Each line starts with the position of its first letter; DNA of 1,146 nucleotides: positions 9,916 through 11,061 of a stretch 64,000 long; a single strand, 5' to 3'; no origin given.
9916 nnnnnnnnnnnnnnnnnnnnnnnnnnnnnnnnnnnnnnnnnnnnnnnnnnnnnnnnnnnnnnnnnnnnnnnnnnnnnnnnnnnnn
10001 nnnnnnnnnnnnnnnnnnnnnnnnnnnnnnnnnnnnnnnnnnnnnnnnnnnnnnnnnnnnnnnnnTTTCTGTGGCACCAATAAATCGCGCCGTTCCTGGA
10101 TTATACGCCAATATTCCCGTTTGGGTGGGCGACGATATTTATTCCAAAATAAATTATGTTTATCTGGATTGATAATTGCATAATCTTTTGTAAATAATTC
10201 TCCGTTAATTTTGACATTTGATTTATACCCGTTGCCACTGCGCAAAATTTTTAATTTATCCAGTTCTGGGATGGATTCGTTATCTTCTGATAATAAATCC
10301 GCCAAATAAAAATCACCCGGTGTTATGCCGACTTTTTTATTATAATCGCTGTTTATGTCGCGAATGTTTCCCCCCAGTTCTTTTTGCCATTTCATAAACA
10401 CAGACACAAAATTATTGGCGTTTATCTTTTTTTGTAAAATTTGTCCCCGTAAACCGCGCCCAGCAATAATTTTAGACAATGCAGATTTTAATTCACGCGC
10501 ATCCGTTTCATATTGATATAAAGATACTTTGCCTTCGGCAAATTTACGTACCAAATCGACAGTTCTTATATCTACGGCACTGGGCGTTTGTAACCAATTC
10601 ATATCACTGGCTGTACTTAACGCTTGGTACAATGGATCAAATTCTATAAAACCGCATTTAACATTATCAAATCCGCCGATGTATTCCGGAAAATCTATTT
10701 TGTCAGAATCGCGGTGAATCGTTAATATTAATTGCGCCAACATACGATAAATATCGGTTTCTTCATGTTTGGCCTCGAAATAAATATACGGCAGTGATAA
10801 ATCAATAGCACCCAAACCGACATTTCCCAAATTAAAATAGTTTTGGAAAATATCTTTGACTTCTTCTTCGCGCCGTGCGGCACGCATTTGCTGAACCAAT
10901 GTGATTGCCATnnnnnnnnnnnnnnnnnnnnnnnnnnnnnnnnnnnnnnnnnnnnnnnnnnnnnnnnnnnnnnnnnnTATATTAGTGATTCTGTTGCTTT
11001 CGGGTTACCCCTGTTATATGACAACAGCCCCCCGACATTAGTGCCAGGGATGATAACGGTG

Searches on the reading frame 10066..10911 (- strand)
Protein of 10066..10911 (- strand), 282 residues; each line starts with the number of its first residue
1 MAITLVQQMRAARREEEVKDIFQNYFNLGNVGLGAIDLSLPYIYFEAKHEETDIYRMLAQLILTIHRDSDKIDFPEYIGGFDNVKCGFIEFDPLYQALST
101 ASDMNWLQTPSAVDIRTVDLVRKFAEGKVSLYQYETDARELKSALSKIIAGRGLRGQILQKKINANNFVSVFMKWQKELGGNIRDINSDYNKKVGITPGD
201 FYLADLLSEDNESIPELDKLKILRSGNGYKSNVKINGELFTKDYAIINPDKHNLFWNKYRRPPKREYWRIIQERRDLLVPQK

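Call 54: predict_structure(alignment_id=A4)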
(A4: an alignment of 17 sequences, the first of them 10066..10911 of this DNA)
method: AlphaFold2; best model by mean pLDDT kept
length: 282 residues; sequences in the alignment: 17
mean_pLDDT: 90.6   pTM: 0.75
mean pLDDT of the five models: 90.6, 87.7, 87.5, 87.3, 86.6
residues with pLDDT >= 90: 191; 70-90: 85; 50-70: 6; < 50: 0
segments of 3 or more residues with pLDDT < 50: none
pLDDT, mean of each block of 10 residues (from residue 1): 85 93 86 81 94 97 91 90 97 89 89 95 96 95 93 87 86 93 92 92 94 88 94 85 94 91 88 88 61
secondary structure, 60 per line:
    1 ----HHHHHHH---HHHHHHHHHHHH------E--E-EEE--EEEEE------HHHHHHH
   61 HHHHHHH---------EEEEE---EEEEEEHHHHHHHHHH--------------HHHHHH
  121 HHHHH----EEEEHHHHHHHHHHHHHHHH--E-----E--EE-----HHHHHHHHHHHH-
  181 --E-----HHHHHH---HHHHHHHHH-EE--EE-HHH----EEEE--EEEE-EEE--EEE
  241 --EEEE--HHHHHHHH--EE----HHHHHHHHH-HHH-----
elements in order: H5-11 H15-26 E38-40 E43-47 H54-67 E77-81 E85-90 H91-100 H115-125 E130-133 H134-149 H168-179 H189-194 H198-206 E222-225 E228-231 E233-235 E238-240 E243-246 H249-256 H265-273

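Call 58: fold_search(model_id=the predicted structure, library=pdb)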
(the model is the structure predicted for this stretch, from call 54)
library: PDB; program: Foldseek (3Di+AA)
matches with E <= 10: 296; with E <= 0.001: 0
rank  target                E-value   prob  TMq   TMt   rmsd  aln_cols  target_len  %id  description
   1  7lo5_B                2.1e-01  0.12  0.18  0.06  16.9       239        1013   13  cryoEM structure DrdV-DNA complex (released 2021-03-17)
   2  2bu6                  6.3e-01  0.02  0.09  0.08  13.8       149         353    7  crystal structures of human pyruvate dehydrogenase kinase 2 containing physiological and synthetic ligands (released 2006-02-02)
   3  2q8g                  6.7e-01  0.04  0.11  0.09  14.1       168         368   10  Structure of pyruvate dehydrogenase kinase isoform 1 in complex with glucose-lowering drug AZD7545 (released 2007-07-24)
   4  7nco_D                6.7e-01  0.02  0.08  0.09  18.6       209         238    8  Glutathione-S-transferase GliG mutant K127R (released 2021-05-12)
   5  7nco_B                7.5e-01  0.02  0.10  0.12  17.7       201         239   11  Glutathione-S-transferase GliG mutant K127R (released 2021-05-12)
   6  5kew_A                8.4e-01  0.13  0.11  0.28   7.8        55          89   16  Vibrio parahaemolyticus VtrA/VtrC complex bound to the bile salt taurodeoxycholate (released 2016-07-20)
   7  7ncn_D                8.4e-01  0.02  0.10  0.11  17.4       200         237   11  Glutathione-S-transferase GliG mutant S83A (released 2021-05-12)
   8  7ncd_B                8.4e-01  0.02  0.09  0.10  18.4       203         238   12  Glutathione-S-transferase GliG mutant N27D (released 2021-05-12)
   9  3s1s                  8.9e-01  0.06  0.17  0.06  17.0       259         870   12  Characterization and crystal structure of the type IIG restriction endonuclease BpuSI (released 2011-07-13)
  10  2q8f                  8.9e-01  0.04  0.11  0.09  14.2       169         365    9  Structure of pyruvate dehydrogenase kinase isoform 1 (released 2007-07-24)
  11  7nco_C                8.9e-01  0.02  0.09  0.10  17.9       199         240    8  Glutathione-S-transferase GliG mutant K127R (released 2021-05-12)
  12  3igh                  9.5e-01  0.10  0.16  0.11   9.2       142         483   13  Crystal structure of an uncharacterized metal-dependent hydrolase from pyrococcus horikoshii ot3 (released 2009-08-04)
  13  2bu5                  9.5e-01  0.01  0.09  0.08  14.1       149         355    7  crystal structures of human pyruvate dehydrogenase kinase 2 containing physiological and synthetic ligands (released 2006-02-02)
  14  7ncp_E                1.0e+00  0.02  0.10  0.11  18.2       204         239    8  Glutathione-S-transferase GliG mutant K127A (released 2021-05-12)
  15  7ncm_A                1.1e+00  0.02  0.09  0.11  17.5       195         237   11  Glutathione-S-transferase GliG mutant E82A (released 2021-05-12)
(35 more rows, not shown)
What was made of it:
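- On Orphan DNA adenine methyltransferase: Its nuclease fold is unconfirmed (call 58).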

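Call 81: fold_search(model_id=the predicted structure, library=viral)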
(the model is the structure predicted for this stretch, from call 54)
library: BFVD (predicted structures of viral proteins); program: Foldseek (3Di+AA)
matches with E <= 10: 474; with E <= 0.001: 2
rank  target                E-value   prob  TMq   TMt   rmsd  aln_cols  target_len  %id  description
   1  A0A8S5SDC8            1.5e-04  1.00  0.42  0.18   5.5       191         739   14  N-6 DNA Methylase [Siphoviridae sp. ctnpt50]
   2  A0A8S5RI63            5.8e-04  1.00  0.41  0.57   4.3       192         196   16  Uncharacterized protein [virus sp. ctML55]
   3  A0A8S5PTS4            4.5e-02  0.63  0.25  0.10  16.1       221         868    7  site-specific DNA-methyltransferase (adenine-specific) [Siphoviridae sp. ct0yh16]
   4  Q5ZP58                7.7e-02  0.47  0.20  0.23   9.6       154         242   12  Uncharacterized protein [Bracoviriform congregatae]
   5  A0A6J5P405            1.6e-01  0.05  0.13  0.08  23.2       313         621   13  Mannosyl-glycoprotein endo-beta-N-acetylglucosamidase-like domain containing protein [uncultured Caudovirales phage]
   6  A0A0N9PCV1            1.7e-01  0.16  0.23  0.23  13.7       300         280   10  Uncharacterized protein [Acidianus rod-shaped virus 2]
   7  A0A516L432            2.6e-01  0.08  0.12  0.05  17.8       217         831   10  (no name in the UniProt tables at hand)
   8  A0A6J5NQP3            3.1e-01  0.33  0.11  0.24   9.3        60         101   17  Uncharacterized protein [uncultured Caudovirales phage]
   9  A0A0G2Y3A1            4.4e-01  0.14  0.14  0.15   9.2        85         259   13  Uncharacterized protein [Acanthamoeba polyphaga mimivirus Kroon]
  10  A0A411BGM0            4.7e-01  0.09  0.10  0.23  12.3        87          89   21  (no name in the UniProt tables at hand)
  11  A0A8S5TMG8            5.2e-01  0.04  0.11  0.16  16.4       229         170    8  Uncharacterized protein [Podoviridae sp. cttot15]
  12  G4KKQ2                5.5e-01  0.08  0.14  0.12  15.9       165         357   13  (no name in the UniProt tables at hand)
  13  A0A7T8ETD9            5.5e-01  0.06  0.15  0.13  12.7       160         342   15  (no name in the UniProt tables at hand)
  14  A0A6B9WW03            5.5e-01  0.06  0.13  0.12  14.9       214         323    9  Thioredoxin [Escherichia phage moha]
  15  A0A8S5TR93            5.9e-01  0.20  0.19  0.28  11.2       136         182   12  Uncharacterized protein [Siphoviridae sp. ctss15]
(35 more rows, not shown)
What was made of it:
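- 10462..10911 (-): N-terminal module (aa 1-150), a putative PD-(D/E)xK nuclease. Conserved residues: E15, K19, D37, E46-x-K48, Q60. It does match the N-terminus of a 739-aa phage 'N-6 DNA methylase' (E=1.5e-4; call 81).
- The best match for the N-terminal domain is the N-terminus of a phage-encoded 'N-6 DNA methylase' (call 81).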
